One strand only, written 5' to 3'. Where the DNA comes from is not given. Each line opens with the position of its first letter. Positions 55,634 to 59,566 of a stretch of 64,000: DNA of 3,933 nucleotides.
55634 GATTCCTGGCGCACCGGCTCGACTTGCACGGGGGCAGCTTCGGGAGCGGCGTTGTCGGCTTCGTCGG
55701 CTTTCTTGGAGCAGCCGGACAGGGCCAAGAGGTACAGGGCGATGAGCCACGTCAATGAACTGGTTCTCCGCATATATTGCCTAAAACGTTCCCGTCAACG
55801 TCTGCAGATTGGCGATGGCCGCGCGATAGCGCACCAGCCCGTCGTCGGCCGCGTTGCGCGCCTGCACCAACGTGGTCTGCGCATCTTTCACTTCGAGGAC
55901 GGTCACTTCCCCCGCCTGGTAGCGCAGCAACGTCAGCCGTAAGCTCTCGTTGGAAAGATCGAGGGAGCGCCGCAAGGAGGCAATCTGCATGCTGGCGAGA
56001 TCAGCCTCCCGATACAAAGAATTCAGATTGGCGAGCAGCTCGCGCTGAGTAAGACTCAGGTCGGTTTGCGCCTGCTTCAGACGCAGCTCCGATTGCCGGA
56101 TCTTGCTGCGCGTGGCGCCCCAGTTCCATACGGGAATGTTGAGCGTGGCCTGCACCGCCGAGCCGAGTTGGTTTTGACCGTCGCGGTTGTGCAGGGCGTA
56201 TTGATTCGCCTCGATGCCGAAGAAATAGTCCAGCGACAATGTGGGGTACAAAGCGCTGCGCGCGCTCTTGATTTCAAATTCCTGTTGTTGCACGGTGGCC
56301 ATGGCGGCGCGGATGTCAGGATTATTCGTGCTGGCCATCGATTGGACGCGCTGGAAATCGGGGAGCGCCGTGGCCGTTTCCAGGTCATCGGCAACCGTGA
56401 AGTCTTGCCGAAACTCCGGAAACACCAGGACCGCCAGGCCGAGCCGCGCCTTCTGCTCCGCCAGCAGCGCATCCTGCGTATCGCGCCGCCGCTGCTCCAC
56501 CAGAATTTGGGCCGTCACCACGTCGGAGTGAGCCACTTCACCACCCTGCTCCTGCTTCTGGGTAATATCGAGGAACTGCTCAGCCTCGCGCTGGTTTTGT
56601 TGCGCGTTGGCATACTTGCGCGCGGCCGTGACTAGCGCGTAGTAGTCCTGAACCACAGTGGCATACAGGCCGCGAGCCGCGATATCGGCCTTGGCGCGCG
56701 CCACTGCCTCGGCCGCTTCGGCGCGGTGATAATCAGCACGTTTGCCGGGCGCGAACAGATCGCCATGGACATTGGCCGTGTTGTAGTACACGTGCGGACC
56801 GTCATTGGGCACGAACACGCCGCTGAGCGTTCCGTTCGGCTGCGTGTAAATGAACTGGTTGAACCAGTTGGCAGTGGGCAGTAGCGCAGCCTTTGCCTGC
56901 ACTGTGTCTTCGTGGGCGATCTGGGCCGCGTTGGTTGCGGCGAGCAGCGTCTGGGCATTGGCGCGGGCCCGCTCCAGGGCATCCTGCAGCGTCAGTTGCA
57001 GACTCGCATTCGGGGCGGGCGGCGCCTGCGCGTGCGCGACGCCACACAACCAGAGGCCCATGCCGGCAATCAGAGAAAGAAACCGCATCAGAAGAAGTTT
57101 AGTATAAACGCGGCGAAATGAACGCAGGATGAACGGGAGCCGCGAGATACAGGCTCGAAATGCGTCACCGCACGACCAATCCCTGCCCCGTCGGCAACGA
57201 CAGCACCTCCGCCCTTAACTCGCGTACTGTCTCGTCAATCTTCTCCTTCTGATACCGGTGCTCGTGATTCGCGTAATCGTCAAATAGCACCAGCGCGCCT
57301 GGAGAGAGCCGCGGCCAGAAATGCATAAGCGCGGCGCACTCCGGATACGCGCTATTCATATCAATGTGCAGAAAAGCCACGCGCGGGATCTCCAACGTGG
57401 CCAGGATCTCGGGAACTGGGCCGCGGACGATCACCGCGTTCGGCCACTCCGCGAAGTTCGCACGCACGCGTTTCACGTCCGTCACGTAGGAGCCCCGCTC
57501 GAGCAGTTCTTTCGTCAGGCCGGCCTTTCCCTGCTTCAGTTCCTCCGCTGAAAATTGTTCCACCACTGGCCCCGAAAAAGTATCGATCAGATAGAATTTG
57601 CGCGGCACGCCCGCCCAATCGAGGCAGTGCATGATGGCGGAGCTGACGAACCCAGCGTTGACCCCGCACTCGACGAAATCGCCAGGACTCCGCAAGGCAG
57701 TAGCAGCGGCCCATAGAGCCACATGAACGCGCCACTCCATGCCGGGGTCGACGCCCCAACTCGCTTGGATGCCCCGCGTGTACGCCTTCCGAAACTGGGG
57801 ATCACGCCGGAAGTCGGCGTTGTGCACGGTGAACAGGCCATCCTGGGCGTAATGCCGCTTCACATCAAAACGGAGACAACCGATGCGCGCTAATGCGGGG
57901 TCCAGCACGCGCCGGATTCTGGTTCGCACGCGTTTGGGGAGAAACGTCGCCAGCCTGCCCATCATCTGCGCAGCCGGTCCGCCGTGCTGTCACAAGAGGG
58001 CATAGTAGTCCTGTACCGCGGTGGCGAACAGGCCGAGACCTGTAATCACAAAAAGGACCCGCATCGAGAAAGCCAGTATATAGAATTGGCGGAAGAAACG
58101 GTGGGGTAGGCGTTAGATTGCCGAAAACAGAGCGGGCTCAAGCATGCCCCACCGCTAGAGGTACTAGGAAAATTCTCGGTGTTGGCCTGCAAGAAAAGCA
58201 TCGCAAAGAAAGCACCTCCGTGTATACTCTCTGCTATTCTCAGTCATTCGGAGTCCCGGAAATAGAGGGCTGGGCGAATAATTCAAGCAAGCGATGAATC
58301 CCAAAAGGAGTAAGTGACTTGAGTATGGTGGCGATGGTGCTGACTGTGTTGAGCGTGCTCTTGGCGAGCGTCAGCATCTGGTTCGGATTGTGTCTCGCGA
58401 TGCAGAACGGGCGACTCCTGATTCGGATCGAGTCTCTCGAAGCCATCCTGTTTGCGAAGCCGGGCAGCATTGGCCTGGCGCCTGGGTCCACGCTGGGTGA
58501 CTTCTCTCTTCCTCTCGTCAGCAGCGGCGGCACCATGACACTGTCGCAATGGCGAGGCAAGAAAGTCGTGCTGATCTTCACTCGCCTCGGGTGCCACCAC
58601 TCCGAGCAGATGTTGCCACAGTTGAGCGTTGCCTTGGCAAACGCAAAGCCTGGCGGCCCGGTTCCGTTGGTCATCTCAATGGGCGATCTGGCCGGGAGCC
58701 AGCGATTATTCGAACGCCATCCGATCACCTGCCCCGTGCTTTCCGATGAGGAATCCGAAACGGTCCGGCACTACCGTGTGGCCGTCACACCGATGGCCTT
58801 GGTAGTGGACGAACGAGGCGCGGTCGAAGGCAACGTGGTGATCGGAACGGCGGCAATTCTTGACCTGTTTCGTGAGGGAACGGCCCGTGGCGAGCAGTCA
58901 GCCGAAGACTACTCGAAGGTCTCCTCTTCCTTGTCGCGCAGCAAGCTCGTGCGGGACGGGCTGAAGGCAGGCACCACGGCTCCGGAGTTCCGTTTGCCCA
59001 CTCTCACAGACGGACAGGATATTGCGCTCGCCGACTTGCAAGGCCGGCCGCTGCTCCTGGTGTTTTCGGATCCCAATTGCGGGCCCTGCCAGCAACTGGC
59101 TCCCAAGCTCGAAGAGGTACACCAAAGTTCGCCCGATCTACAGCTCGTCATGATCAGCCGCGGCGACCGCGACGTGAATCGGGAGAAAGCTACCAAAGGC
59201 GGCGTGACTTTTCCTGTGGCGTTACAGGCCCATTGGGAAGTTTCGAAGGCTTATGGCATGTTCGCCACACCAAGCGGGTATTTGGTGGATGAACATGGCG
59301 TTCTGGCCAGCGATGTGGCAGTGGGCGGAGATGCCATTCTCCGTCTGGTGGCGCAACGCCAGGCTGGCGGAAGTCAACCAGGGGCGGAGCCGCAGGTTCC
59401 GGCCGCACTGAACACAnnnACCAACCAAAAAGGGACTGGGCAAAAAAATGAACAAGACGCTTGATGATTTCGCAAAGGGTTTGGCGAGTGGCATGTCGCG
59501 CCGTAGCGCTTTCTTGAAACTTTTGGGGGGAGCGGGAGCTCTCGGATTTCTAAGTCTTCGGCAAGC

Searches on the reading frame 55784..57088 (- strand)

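Call 16: search_protein_families(library=pfam, proteins=[window:55784-57088:-], max_evalue=0.001)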
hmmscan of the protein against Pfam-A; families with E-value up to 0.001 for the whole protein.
window:55784-57088:- (435 aa): 1 family
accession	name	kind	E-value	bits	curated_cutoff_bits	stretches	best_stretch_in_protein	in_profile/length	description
PF02321.23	OEP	-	2.3e-51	174.7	22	2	246-433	2-187/187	Outer membrane efflux protein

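Call 51: search_protein_families(library=ncbifam, proteins=[window:55784-57088:-], max_evalue=0.00001)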
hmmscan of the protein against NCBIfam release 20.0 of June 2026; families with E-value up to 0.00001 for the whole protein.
window:55784-57088:- (435 aa): 6 families
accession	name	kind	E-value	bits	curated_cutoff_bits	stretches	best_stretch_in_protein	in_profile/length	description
TIGR01844.1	type_I_sec_TolC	subfamily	1.5e-33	116.4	225.15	1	31-434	2-399/414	TolC family outer membrane protein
TIGR01845.1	outer_NodT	subfamily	4.2e-23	81.9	210.05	1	34-413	59-438/460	efflux transporter outer membrane subunit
NF007002.0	PRK09465.1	equivalog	2.1e-14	53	495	1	303-434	294-425/460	outer membrane channel protein TolC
NF033143.1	efflux_OM_AdeK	equivalog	3.6e-12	45.8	900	1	137-424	164-446/480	multidrug efflux RND transporter AdeIJK outer membrane channel subunit AdeK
NF033142.1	efflux_OM_AdeC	exception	3.4e-07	29.3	975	1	153-410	180-436/465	multidrug efflux RND transporter AdeABC outer membrane channel subunit AdeC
NF045679.1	DiMtlExpIhpA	equivalog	3.4e-07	29.3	650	1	26-433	25-413/424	divalent metal ion exporter subunit IhpA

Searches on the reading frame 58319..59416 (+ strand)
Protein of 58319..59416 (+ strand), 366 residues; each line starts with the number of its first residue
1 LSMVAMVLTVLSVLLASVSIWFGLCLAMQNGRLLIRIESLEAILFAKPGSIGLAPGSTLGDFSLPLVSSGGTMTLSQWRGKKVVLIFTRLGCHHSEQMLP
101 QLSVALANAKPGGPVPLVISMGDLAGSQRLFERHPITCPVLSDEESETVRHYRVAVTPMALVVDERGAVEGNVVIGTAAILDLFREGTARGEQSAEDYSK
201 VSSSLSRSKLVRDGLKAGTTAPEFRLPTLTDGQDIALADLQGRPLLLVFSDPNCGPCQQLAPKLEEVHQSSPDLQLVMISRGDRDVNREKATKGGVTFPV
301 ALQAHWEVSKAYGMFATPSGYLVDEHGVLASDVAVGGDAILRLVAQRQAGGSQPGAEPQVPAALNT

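Call 3: search_protein_families(library=pfam, proteins=[window:58319-59416:+], max_evalue=1)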
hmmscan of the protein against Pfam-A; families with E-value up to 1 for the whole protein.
window:58319-59416:+ (366 aa): 11 families
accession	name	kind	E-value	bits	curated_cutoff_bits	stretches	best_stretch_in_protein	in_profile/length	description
PF00578.27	AhpC-TSA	-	6.4e-32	110.5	26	2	218-330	2-122/124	AhpC/TSA family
PF08534.16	Redoxin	-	8.7e-22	77.9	26.6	2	216-330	1-129/148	Redoxin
PF13905.12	Thioredoxin_8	-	5.3e-11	43.1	27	2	242-326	1-91/94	Thioredoxin-like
PF13098.12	Thioredoxin_2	-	1.2e-10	42.1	27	1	240-326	3-85/104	Thioredoxin-like domain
PF00085.26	Thioredoxin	-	3.8e-06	27.3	23.5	1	243-297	19-71/103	Thioredoxin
PF05768.20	Glrx-like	-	0.00079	20.1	26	1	246-280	2-37/77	Glutaredoxin-like domain (DUF836)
PF13899.12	Thioredoxin_7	-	0.00082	19.9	27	1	235-263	10-38/83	Thioredoxin-like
PF14595.12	Thioredoxin_9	-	0.0041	17.5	25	1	239-300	38-100/129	Thioredoxin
PF13728.12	TraF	-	0.042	14.1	23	1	234-270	121-157/224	F plasmid transfer operon protein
PF01323.26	DSBA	-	0.06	13.5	25.6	1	248-278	4-34/191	DSBA-like thioredoxin domain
PF03707.21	MHYT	-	0.59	10.6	21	1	6-32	25-51/59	Bacterial signalling protein N terminal repeat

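Call 4: search_protein_families(library=ncbifam, proteins=[window:58319-59416:+], max_evalue=1)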
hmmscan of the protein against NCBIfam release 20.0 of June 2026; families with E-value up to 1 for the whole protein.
window:58319-59416:+ (366 aa): 18 families
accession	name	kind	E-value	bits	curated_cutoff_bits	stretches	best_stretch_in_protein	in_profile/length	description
NF002854.0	PRK03147.1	subfamily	1.4e-23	83.7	170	2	213-331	34-154/176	thiol-disulfide oxidoreductase ResA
TIGR02661.1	MauD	equivalog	2e-15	56.7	188.6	2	210-330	41-160/189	methylamine dehydrogenase accessory protein MauD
NF041202.1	StoA_CxxC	exception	6.9e-13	48.8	210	2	220-331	32-146/163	endospore biogenesis thiol-disulfide oxidoreductase StoA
NF041054.1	WAxxUGC_long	equivalog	1.7e-11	44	300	2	219-330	82-195/354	ResA-like WAxxUGC motif-containing protein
NF038285.1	deiodinase_rel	hypoth_equivalog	2.8e-09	36.9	250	1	212-273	173-235/347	deiodinase family protein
NF040769.1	SelL_rel_redox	subfamily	3.9e-08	33.1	120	1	70-155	13-101/173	SelL-related redox protein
NF047696.1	ThlDiSintTplARhiz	equivalog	3.6e-05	23.6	230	1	230-291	85-148/219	thiol:disulfide interchange protein TlpA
TIGR01126.1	pdi_dom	equivalog_domain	0.00012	22.3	107.2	1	243-299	15-73/105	protein disulfide-isomerase domain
NF006960.0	PRK09437.1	equivalog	0.00013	21.9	140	1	215-315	4-106/156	thioredoxin-dependent thiol peroxidase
NF053650.1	PerredPrxQDein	equivalog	0.00018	21.5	260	1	222-336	2-117/148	thioredoxin-dependent peroxiredoxin PrxQ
TIGR01068.1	thioredoxin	equivalog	0.00041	20.5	96.8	1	244-296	16-66/101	thioredoxin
NF040737.1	peroxi_PrxU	equivalog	0.0043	16.8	270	1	198-320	19-153/233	thioredoxin-dependent peroxiredoxin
TIGR00385.1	dsbE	subfamily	0.0043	16.7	123.15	1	219-329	38-150/173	DsbE family thiol:disulfide interchange protein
NF008229.0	PRK10996.1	equivalog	0.03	14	125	1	242-271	52-81/141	thioredoxin TrxC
NF010288.0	PRK13728.1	subfamily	0.077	12.5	199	1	215-269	46-96/181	F-type conjugal transfer protein TrbB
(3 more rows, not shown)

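Call 39: find_related_loci(query=A5, collection=genome_contigs, flank=5000)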
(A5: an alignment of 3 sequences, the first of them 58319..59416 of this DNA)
Query A5 (366 aa) in genome_contigs; peptide patterns used: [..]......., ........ (x = any residue, [..] = any of these).
37 stretches matched a pattern; 3 encode a relative of the query (tblastn E <= 1e-3); 3 distinct loci.
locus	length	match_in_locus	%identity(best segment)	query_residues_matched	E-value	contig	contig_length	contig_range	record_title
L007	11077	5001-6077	48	8-355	3e-108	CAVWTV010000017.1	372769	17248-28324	MAG: uncultured Acidobacteriaceae bacterium isolate MFD01689.bin.1.89 genome assembly, contig: contig_35382, whole genom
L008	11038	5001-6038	49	21-358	7e-96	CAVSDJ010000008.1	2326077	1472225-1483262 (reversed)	MAG: Blastocatellia bacterium isolate MFD01916.bin.3.112 genome assembly, contig: contig_6494, whole genome shotgun sequ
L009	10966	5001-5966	49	46-366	1e-91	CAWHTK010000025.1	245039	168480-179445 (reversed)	MAG: Blastocatellia bacterium isolate MFD09206.bin.2.102 genome assembly, contig: contig_8168, whole genome shotgun sequ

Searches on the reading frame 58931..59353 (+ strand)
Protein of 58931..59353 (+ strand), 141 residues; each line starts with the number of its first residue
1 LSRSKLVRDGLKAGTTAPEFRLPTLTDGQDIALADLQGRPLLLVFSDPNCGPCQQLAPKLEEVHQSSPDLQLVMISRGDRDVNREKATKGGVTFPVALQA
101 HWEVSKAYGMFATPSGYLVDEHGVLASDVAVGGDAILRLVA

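Call 70: search_dna_similar(query=window:58931-59353:+, collection=plasmids, mode=protein, max_rows=40, max_evalue=0.000001)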
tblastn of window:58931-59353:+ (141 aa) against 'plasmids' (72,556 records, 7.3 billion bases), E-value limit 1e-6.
Records with a match: 54; places in all: 69; records where one place covers at least 80% of the query: 50.
Best place of each record, by identity: <60% 54.
By first word of the organism name: Bacillus 24; Cytobacillus 5; Burkholderia 4; Paenibacillus 3; Caballeronia 2; Deinococcus 2; Brevibacillus 2; Thermomicrobium 1; Prevotella 1; Halobacillus 1; and 9 more.
By predicted mobility (MOB-suite, as given by PLSDB): non-mobilizable 49; conjugative 4; mobilizable 1.
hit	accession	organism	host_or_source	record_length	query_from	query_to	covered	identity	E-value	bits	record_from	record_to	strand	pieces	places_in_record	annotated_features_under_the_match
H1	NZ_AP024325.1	Caballeronia sp. NK8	-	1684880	1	141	100%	58.2%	6e-47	168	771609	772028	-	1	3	none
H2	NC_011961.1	Thermomicrobium roseum DSM 5159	-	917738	6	125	85%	35.8%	7e-12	69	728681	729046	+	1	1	TlpA disulfide reductase family protein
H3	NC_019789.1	Deinococcus peraridilitoris DSM 19664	-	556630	14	129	82%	34.5%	4e-11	66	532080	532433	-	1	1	TlpA disulfide reductase family protein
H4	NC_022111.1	Prevotella sp. oral taxon 299 str. F0039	Homo sapiens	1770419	11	131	86%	32.8%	5e-7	54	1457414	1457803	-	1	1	none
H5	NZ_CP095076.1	Halobacillus amylolyticus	single cell,Saltern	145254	11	132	87%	32.0%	1e-11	67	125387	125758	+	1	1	resA: thiol-disulfide oxidoreductase ResA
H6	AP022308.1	Burkholderia sp. SFA1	-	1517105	17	135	84%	32.6%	1e-7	56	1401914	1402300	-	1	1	hypothetical protein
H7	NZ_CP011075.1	Brevibacillus laterosporus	Oryza sativa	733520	11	125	82%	33.1%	2e-13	73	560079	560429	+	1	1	resA: thiol-disulfide oxidoreductase ResA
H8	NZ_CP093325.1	Bacillus sp. N5-665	whole organism,peat soil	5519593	3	125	87%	30.8%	4e-15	78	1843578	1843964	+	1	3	none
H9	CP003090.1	Burkholderia sp. YI23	-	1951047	17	135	84%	31.8%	5e-7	54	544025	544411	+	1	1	Redoxin domain protein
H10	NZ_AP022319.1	Burkholderia sp. THE68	Togo hemipterus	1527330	15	134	85%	31.0%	6e-8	57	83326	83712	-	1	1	none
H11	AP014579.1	Burkholderia sp. RPE67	Riptortus pedestris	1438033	17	135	84%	31.0%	7e-7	54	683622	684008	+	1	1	redoxin domain protein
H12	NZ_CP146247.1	Sporosarcina psychrophila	cell culture,Middle part of the water ...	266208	2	123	87%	29.6%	6e-7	54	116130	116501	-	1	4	resA: thiol-disulfide oxidoreductase ResA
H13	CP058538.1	Deinococcus sp. D7000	seawater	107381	14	125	79%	31.9%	5e-8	57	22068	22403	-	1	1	redoxin domain-containing protein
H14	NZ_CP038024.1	Acinetobacter radioresistens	bacterial culture,soil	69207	14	125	79%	31.6%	8e-9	59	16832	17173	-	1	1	TlpA disulfide reductase family protein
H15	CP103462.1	Geobacillus sp. CX412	-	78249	9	129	86%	29.1%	5e-13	72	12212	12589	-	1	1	record has no annotation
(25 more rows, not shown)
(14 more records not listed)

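Call 71: get_annotated_region(hit=H1, flank=6000)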
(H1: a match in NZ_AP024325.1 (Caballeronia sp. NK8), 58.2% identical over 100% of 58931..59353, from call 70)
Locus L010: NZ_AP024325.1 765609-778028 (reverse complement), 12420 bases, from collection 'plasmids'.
description: Caballeronia sp. NK8 plasmid pNK81, complete sequence
organism: Caballeronia sp. NK8 (NCBI taxid 140098)
taxonomy: Bacteria; Pseudomonadota; Betaproteobacteria; Burkholderiales; Burkholderiaceae; Caballeronia; Caballeronia sp. NK8
host: -; source: -; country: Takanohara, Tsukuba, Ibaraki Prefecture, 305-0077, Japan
typing (MOB-suite, as given by PLSDB): non-mobilizable
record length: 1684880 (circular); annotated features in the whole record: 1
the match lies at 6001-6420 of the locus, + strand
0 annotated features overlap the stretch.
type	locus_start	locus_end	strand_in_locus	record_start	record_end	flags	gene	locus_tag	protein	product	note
